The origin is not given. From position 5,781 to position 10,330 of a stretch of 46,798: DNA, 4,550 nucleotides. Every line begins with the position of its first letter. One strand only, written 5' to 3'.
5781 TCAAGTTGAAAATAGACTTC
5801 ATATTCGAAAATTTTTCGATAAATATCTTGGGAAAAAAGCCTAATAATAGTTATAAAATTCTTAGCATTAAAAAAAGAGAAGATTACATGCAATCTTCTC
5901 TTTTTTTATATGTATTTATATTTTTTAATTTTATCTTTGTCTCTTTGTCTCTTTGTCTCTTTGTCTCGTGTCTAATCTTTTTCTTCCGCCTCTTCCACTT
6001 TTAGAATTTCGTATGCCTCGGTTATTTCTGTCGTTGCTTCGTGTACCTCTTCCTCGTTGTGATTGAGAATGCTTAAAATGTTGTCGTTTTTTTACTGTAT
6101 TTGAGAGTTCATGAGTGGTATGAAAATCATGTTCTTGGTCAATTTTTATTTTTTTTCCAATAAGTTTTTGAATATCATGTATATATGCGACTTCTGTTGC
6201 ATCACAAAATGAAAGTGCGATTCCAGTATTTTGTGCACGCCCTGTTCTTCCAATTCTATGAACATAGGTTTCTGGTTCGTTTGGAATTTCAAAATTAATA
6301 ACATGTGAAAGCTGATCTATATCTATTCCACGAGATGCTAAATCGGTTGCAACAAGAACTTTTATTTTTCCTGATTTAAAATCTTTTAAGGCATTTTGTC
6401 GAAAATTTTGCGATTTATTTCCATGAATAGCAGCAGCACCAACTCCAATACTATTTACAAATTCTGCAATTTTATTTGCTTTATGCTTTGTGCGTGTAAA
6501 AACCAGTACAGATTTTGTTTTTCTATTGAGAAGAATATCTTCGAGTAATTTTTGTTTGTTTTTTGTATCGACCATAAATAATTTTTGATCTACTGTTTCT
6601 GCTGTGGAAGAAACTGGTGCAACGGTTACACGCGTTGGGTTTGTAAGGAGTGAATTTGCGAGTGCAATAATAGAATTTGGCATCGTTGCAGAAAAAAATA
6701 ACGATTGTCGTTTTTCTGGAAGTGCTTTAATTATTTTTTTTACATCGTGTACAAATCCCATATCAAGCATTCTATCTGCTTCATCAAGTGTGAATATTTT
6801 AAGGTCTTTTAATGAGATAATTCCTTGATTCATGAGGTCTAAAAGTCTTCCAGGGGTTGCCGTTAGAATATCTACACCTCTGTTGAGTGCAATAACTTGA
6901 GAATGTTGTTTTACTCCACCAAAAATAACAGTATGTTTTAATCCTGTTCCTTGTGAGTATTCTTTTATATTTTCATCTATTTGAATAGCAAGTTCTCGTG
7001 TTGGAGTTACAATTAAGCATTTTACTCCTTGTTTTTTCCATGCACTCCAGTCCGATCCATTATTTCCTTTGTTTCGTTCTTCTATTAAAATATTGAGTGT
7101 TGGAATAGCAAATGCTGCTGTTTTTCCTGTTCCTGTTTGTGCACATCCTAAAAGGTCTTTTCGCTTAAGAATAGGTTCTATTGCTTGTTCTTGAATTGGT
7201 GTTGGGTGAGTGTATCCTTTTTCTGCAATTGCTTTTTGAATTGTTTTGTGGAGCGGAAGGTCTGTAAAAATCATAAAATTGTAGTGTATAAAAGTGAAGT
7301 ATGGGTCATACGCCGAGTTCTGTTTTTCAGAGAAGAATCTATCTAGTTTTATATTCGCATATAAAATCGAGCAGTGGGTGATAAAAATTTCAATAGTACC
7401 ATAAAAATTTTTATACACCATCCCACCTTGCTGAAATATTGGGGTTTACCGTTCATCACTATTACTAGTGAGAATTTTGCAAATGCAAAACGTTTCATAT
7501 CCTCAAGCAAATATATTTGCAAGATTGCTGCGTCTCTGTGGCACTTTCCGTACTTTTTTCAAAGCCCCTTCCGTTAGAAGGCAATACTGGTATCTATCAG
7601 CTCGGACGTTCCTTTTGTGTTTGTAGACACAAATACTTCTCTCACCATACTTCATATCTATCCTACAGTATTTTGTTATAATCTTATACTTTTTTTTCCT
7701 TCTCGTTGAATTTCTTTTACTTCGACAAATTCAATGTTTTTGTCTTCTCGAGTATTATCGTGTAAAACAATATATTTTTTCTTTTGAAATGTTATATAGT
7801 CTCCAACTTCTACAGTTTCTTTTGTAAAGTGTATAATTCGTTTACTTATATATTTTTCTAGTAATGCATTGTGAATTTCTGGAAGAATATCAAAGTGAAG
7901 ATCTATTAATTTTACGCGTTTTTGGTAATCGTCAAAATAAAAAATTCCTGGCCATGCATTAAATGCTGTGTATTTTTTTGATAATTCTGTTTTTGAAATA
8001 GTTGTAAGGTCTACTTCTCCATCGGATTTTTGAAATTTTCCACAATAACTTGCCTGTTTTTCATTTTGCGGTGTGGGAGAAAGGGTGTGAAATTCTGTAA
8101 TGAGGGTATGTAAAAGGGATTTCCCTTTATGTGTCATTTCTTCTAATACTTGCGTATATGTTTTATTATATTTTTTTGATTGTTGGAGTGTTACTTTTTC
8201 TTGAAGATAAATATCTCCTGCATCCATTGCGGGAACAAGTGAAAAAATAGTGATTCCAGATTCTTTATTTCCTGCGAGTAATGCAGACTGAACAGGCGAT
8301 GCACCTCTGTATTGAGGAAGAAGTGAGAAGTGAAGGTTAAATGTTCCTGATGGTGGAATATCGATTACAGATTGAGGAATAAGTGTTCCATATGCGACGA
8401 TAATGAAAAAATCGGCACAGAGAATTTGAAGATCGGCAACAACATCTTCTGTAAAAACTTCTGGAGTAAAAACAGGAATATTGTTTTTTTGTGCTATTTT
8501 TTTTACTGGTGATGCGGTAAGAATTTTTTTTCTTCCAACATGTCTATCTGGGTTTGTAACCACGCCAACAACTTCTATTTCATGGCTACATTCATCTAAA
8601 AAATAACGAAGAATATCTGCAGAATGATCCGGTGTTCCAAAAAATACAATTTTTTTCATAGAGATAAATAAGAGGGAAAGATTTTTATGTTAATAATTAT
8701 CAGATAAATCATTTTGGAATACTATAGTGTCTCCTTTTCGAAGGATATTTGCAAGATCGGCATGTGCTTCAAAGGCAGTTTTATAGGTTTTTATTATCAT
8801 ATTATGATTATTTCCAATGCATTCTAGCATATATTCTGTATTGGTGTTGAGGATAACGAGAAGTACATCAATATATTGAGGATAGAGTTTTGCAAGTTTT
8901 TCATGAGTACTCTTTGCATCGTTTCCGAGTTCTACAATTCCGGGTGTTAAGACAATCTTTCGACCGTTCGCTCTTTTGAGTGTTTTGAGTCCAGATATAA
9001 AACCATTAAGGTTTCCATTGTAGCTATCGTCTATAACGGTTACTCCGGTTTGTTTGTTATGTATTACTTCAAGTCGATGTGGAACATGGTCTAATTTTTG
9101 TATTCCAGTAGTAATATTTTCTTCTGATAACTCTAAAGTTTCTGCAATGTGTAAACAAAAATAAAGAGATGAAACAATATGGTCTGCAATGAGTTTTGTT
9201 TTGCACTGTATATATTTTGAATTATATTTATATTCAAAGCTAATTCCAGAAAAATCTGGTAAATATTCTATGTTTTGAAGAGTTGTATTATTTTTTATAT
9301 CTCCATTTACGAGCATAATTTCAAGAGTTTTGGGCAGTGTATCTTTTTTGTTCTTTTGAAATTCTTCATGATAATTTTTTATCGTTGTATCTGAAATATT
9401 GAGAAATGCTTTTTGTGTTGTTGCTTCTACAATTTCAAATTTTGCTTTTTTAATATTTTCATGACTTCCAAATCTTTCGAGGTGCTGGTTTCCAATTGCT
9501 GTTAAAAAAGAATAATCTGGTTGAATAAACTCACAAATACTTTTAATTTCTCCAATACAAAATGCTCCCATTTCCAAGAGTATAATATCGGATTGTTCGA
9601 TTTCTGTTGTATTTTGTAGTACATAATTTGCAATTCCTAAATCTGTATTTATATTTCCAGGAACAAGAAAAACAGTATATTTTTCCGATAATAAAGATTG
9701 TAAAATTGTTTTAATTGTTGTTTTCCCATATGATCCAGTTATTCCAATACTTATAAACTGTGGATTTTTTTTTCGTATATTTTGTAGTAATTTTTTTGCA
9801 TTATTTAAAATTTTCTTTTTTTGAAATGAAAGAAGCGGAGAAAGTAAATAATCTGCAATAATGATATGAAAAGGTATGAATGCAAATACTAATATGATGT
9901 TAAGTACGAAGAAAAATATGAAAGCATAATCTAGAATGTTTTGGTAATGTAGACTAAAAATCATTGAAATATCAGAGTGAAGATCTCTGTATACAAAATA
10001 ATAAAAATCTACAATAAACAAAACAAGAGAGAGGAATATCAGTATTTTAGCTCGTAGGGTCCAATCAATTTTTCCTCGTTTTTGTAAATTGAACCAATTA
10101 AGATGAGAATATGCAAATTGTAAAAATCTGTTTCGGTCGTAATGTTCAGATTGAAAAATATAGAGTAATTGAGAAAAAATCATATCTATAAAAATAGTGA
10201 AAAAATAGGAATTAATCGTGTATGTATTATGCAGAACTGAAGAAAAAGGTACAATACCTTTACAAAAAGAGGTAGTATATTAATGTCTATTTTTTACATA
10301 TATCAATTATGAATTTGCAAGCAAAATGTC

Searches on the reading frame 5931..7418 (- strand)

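Call 38: search_protein_families(library=pfam, proteins=[window:5931-7418:-], max_evalue=0.001)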
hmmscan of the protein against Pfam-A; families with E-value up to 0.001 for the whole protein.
window:5931-7418:- (495 aa): 3 families
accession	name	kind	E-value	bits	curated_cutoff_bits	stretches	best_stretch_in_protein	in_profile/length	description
PF00270.35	DEAD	-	4.1e-48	163.7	26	1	73-249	1-163/167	DEAD/DEAH box helicase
PF00271.37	Helicase_C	-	5.3e-34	117.2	23.5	1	288-395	2-109/110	Helicase conserved C-terminal domain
PF04851.21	ResIII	-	2.1e-05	24.9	22.5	1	72-246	4-162/164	Type III restriction enzyme, res subunit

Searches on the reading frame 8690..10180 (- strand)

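Call 38: search_protein_families(library=pfam, proteins=[window:8690-10180:-], max_evalue=0.001)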
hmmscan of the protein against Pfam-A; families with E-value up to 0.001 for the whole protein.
window:8690-10180:- (496 aa): 2 families
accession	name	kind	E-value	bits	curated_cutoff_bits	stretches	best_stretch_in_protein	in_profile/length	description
PF08245.18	Mur_ligase_M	-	3e-24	86.5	24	1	147-338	1-192/200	Mur ligase middle domain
PF02875.26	Mur_ligase_C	-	1.7e-09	39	28.4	1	368-488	1-123/127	Mur ligase, glutamate ligase domain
